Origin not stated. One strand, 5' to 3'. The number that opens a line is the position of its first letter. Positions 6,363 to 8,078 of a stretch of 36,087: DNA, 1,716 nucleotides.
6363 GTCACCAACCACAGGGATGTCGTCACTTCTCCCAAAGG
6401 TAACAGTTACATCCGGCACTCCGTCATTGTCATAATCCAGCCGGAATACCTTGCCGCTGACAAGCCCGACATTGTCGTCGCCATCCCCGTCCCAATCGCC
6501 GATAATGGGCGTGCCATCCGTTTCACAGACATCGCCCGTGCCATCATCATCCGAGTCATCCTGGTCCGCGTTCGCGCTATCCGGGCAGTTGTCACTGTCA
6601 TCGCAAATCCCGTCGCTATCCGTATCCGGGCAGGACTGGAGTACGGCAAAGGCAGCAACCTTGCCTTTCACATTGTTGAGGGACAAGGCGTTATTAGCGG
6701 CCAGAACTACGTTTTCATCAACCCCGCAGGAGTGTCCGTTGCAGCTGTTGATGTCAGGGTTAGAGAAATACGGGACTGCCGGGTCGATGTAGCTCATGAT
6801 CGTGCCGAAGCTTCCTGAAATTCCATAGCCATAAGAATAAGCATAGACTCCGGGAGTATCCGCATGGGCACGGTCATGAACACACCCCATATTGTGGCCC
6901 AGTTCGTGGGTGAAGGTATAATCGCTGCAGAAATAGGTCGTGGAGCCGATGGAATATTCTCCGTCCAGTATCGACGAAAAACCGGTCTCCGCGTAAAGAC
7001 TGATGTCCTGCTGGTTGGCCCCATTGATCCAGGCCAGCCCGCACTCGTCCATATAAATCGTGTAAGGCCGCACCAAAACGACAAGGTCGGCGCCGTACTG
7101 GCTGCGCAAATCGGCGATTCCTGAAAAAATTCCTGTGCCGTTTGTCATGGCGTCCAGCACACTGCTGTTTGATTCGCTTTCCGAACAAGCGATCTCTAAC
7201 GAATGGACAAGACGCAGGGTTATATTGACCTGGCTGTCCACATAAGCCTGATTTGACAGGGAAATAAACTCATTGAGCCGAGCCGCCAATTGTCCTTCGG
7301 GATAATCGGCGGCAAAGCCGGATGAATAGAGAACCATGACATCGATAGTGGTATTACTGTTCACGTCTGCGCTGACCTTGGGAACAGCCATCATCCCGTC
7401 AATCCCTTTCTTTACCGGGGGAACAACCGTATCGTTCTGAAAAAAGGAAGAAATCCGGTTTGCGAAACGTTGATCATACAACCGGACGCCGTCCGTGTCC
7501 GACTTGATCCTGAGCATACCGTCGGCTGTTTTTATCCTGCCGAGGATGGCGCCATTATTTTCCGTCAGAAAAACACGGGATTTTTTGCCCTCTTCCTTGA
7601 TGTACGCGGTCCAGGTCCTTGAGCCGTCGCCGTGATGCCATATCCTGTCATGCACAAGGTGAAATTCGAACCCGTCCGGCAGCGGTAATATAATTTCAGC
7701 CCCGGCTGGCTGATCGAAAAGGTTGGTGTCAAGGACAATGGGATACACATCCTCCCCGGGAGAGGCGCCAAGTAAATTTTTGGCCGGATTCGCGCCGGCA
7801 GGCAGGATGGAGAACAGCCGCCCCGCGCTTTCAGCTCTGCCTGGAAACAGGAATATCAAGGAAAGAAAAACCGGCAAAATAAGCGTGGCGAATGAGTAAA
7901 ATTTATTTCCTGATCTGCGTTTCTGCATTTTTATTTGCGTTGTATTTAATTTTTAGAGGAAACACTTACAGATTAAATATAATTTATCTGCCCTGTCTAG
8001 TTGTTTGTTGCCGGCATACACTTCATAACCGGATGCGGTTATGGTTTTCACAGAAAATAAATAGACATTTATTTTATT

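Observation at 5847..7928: Bacterial secreted protease with a eukaryote-like ADAM/integrin mosaic (reprolysin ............, TSP3 and FG-GAP blades)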

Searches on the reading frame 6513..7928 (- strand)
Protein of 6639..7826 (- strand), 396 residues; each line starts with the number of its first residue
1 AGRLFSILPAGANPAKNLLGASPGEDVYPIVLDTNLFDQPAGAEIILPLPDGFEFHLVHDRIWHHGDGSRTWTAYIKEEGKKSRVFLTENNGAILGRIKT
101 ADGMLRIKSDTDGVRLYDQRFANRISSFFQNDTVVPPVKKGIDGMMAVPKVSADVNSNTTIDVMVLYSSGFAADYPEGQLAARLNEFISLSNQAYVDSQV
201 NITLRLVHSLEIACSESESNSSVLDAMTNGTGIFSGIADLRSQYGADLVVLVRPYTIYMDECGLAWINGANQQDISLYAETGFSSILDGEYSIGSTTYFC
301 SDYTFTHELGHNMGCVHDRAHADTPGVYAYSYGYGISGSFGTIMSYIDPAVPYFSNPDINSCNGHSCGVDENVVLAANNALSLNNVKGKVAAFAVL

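Call 32: predict_structure(alignment_id=A2)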
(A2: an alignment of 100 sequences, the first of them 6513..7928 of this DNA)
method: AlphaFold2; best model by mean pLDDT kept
length: 472 residues; sequences in the alignment: 100
mean_pLDDT: 87.5   pTM: 0.86
mean pLDDT of the five models: 87.5, 87.1, 87.0, 86.7, 85.5
residues with pLDDT >= 90: 353; 70-90: 39; 50-70: 40; < 50: 40
segments of 3 or more residues with pLDDT < 50: 1-3, 6-9, 434-436, 443-459, 463-472
pLDDT, mean of each block of 10 residues (from residue 1): 47 63 72 86 76 77 95 97 97 97 97 97 97 96 94 94 91 77 70 97 97 97 98 98 97 97 98 96 98 96 96 97 95 97 98 96 98 97 97 97 98 98 93 51 43 42 44 30
secondary structure, 60 per line:
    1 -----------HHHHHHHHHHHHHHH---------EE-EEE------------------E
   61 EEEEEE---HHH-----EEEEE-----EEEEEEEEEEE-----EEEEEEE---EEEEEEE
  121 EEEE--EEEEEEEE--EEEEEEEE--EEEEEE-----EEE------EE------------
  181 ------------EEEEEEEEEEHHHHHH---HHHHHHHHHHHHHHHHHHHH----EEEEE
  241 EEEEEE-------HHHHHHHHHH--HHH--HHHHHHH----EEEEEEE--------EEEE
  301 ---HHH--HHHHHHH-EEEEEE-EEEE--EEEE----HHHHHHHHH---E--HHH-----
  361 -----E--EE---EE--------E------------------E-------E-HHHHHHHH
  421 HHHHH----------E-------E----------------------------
elements in order: H12-26 E39-41 E60-66 E78-82 E88-98 E104-110 E114-124 E127-134 E137-144 E147-152 E158-160 E193-202 H203-208 H212-231 E236-246 H254-263 H271-277 E282-288 E297-300 H309-315 E317-322 E324-327 E330-333 H338-346 H413-425

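Call 35: fold_search(model_id=the predicted structure, library=pdb)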
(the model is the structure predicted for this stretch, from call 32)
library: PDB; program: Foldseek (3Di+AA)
matches with E <= 10: 895; with E <= 0.001: 121
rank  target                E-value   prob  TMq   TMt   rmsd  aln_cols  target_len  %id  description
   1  6o38_A                8.3e-13  1.00  0.40  0.33  12.8       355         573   15  Structure of a chaperone-substrate complex (released 2019-07-24)
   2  6o38_C                8.8e-13  1.00  0.39  0.36  11.4       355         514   14  Structure of a chaperone-substrate complex (released 2019-07-24)
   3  6o38_F                9.9e-13  1.00  0.39  0.33  12.7       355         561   14  Structure of a chaperone-substrate complex (released 2019-07-24)
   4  8snl_A                2.7e-11  1.00  0.43  0.33  10.7       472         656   14  Structure of human ADAM17/iRhom2 sheddase complex (released 2024-05-29)
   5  7pou_A                5.8e-11  1.00  0.39  0.50   6.8       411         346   12  Crystal structure of profragilysin-3 (proBFT-3) from Bacteroides fragilis in complex with hesperetin. (released 2022-09-14)
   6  7pnd_A                7.8e-11  1.00  0.38  0.48   6.9       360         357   13  Crystal structure of profragilysin-3 (proBFT-3) from Bacteroides fragilis at 1.85 A resolution. (released 2022-09-14)
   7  7poq_A                1.1e-10  1.00  0.39  0.51   6.5       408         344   12  Crystal structure of profragilysin-3 (proBFT-3) from Bacteroides fragilis in complex with foliosidine in P41212. (released 2022-09-14)
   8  3p24_D                2.1e-10  1.00  0.38  0.48   6.9       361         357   12  Structure of profragilysin-3 from Bacteroides fragilis (released 2010-12-29)
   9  3p24_A                2.4e-10  1.00  0.38  0.48   6.9       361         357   12  Structure of profragilysin-3 from Bacteroides fragilis (released 2010-12-29)
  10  3p24_C                3.0e-10  1.00  0.40  0.51   6.7       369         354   14  Structure of profragilysin-3 from Bacteroides fragilis (released 2010-12-29)
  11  7pou_B                3.0e-10  1.00  0.36  0.47   6.8       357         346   13  Crystal structure of profragilysin-3 (proBFT-3) from Bacteroides fragilis in complex with hesperetin. (released 2022-09-14)
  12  8h3y_C                3.2e-10  1.00  0.38  0.49   6.7       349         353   13  Bacteroide Fragilis Toxin in complex with nanobody 327 (released 2023-02-08)
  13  8wem_C                4.0e-10  1.00  0.36  0.47   7.3       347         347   13  Bacteroides fragilis toxin 1 (released 2024-09-25)
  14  7pnd_B                5.1e-10  1.00  0.36  0.47   7.1       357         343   12  Crystal structure of profragilysin-3 (proBFT-3) from Bacteroides fragilis at 1.85 A resolution. (released 2022-09-14)
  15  9o54_A                6.4e-10  1.00  0.36  0.42  10.2       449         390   13  ADAM17 Prodomain-Metalloproteinase Domains bound to MEDI3622 Fab (released 2025-06-25)
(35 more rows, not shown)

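Call 71: search_protein_families(library=ncbifam, proteins=[window:6639-7826:-], max_evalue=0.001)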
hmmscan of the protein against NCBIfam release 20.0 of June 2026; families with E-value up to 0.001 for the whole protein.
window:6639-7826:- (396 aa): 2 families
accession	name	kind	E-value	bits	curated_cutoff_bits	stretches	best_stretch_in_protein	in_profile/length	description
NF052434.1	Mep72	equivalog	4.8e-54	183.9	645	1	160-394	1-232/573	biofilm-associated metzincin protease Mep72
NF033511.1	metallo_CpaA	exception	6.3e-12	44.6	750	1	156-368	375-553/575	metalloendopeptidase CpaA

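Call 72: search_protein_representatives(protein=window:6639-7826:-)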
Query: 396 residues. Proteins with E-value up to 0.001 (for the whole library): 8790; up to 1e-10: 4360; up to 1e-30: 553. The best 150 are listed.
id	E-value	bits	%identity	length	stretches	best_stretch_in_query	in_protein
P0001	1.3e-266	900.3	100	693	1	1-396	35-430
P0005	8.6e-116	403.7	51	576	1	13-394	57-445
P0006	4.5e-105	368.4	48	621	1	21-394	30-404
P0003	3.5e-103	362.2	49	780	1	27-393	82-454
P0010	1.0e-95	337.6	47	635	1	28-394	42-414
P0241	6.1e-94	331.8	47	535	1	21-394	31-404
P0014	5.1e-91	322.2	48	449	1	32-393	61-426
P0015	1.1e-89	317.8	47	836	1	26-394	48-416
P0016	1.1e-88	314.5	47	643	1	12-393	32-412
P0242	4.9e-83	295.9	43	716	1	34-393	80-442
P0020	2.7e-81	290.2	46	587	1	21-394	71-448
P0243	8.6e-79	281.9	48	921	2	155-394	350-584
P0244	4.8e-78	279.5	43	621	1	5-393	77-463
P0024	5.0e-78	279.4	43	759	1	27-393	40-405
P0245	1.9e-77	277.5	44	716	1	4-394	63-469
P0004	5.5e-75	269.4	42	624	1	47-393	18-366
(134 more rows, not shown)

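Call 77: find_related_loci(query=A2, collection=genome_contigs, flank=3000)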
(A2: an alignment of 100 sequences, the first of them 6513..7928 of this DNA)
Query A2 (472 aa) in genome_contigs; peptide patterns used: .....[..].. (x = any residue, [..] = any of these).
600 stretches matched a pattern (row limit reached: there are more); 417 encode a relative of the query (tblastn E <= 1e-3); the best 80 are kept; 80 distinct loci.
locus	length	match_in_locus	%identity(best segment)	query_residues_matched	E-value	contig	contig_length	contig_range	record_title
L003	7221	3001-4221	42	38-435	7e-91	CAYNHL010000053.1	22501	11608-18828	MAG TPA_asm: uncultured Desulfobacterales bacterium isolate SRP332253_co1_290 genome assembly, contig: NODE_3597_length_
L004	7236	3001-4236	41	32-427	3e-85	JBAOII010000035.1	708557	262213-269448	MAG: Candidatus Competibacter sp. isolate AS_Ams2_Bin39 np2-np3_contig_8103, whole genome shotgun sequence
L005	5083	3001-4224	42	33-427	8e-84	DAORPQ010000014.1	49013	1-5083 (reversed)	MAG TPA_asm: Candidatus Competibacter sp. isolate AMR_MDS_5391 NODE_86_length_49013_cov_33.509539, whole genome shotgun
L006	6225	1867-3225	39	13-432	8e-84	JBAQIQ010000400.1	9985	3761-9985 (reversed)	MAG: Candidatus Competibacteraceae bacterium isolate MFD10520_ilm_asm_bin29 k127_231826, whole genome shotgun sequence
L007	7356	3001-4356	37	12-431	2e-79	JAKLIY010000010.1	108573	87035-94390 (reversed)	MAG: Proteobacteria bacterium isolate RA.bin98 RA.bin98_10, whole genome shotgun sequence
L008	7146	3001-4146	40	83-435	5e-77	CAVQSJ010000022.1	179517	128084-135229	MAG: uncultured Gammaproteobacteria bacterium isolate MFD00032.bin.3.452 genome assembly, contig: contig_59448, whole ge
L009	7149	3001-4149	38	62-431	6e-75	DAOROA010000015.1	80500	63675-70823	MAG TPA_asm: Candidatus Competibacter sp. isolate AMR_MDS_5433 NODE_202_length_80500_cov_8.715023, whole genome shotgun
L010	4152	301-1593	36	8-427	2e-71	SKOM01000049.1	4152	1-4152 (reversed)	MAG: Candidatus Competibacteraceae bacterium isolate CSSed162cmA_329 CSSed16-2cmA-118844, whole genome shotgun sequence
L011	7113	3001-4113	39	62-427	1e-71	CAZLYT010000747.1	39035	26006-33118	MAG TPA_asm: uncultured Candidatus Competibacteraceae bacterium isolate binchicken_co31_333 genome assembly, contig: k14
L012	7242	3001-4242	37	40-427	1e-69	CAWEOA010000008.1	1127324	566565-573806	MAG: uncultured Gammaproteobacteria bacterium isolate MFD02923.bin.1.150 genome assembly, contig: contig_7499, whole gen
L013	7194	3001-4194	36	57-428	1e-67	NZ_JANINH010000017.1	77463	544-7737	Methyloversatilis sp. XJ19-13 Scaffold17, whole genome shotgun sequence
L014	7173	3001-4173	37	57-425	5e-65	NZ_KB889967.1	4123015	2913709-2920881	Methyloversatilis thermotolerans strain 3t A3Q7DRAFT_scaffold1.1, whole genome shotgun sequence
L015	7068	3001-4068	38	70-427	1e-64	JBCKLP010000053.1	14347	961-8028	Burkholderiales bacterium isolate SLM_LV1_0208-O20 Node_53_length_14347_cov_81.443486, whole genome shotgun sequence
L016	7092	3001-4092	38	75-427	4e-63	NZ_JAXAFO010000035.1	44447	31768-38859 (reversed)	Gilvimarinus gilvus strain SDUM040013 scaffold_35_length=44448, whole genome shotgun sequence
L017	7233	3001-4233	35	5-427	7e-63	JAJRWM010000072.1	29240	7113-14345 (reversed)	MAG: bacterium isolate Dive96_bin2.216 k141_901908, whole genome shotgun sequence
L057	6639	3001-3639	36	191-406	3e-37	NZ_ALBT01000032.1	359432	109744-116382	Cellvibrio mixtus subsp. mixtus J3-8 Scaffold4_1, whole genome shotgun sequence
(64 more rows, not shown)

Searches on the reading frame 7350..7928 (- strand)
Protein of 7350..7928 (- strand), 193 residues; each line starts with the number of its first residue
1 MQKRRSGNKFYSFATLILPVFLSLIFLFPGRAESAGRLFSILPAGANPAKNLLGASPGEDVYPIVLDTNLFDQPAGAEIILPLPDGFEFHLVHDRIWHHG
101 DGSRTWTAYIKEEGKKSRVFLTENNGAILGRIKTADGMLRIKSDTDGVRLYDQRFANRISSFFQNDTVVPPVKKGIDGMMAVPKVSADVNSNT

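Call 6: search_protein_families(library=pfam, proteins=[window:7350-7928:-], max_evalue=10)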
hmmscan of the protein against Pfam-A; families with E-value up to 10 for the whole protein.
seq(193 aa): 0 families

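Call 61: search_solved_structures(query=A4, max_evalue=10, show_alignments=1)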
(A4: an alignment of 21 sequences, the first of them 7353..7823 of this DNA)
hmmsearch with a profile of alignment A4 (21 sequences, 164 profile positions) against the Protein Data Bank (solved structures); distinct sequences matched with E-value up to 10: 3.
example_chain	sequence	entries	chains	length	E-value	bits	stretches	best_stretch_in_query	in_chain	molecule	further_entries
6gyk_U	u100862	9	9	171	0.26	14.5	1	104-141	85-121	Transcription initiation factor IIA large subunit,Transcription initiation factor IIA larg | Transcription initiation factor IIA large subunit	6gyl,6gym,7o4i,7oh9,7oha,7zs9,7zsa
9xph_G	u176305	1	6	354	0.35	14.1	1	65-96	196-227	PHIKZ174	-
4zch_A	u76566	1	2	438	1.3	12.3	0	36-78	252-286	Tumor necrosis factor ligand superfamily member 13,Tumor necrosis factor ligand superfamil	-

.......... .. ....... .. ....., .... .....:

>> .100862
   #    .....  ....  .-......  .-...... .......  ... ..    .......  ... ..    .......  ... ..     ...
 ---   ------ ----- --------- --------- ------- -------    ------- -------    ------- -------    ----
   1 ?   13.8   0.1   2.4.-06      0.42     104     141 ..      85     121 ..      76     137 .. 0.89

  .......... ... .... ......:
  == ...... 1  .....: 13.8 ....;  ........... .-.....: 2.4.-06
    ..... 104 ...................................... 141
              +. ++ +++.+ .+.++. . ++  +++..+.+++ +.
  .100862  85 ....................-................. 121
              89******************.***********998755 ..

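Call 76: find_homologous_proteins(query=A4, max_evalue=0.001)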
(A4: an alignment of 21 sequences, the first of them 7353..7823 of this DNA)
Query A4 (21 sequences): 7477 candidates shared short words with the query, none scored E <= 0.001.

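Call 85: search_protein_families(library=ncbifam, proteins=[window:7353-7826:-], max_evalue=1)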
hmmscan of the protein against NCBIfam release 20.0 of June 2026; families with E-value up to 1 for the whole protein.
window:7353-7826:- (158 aa): 0 families
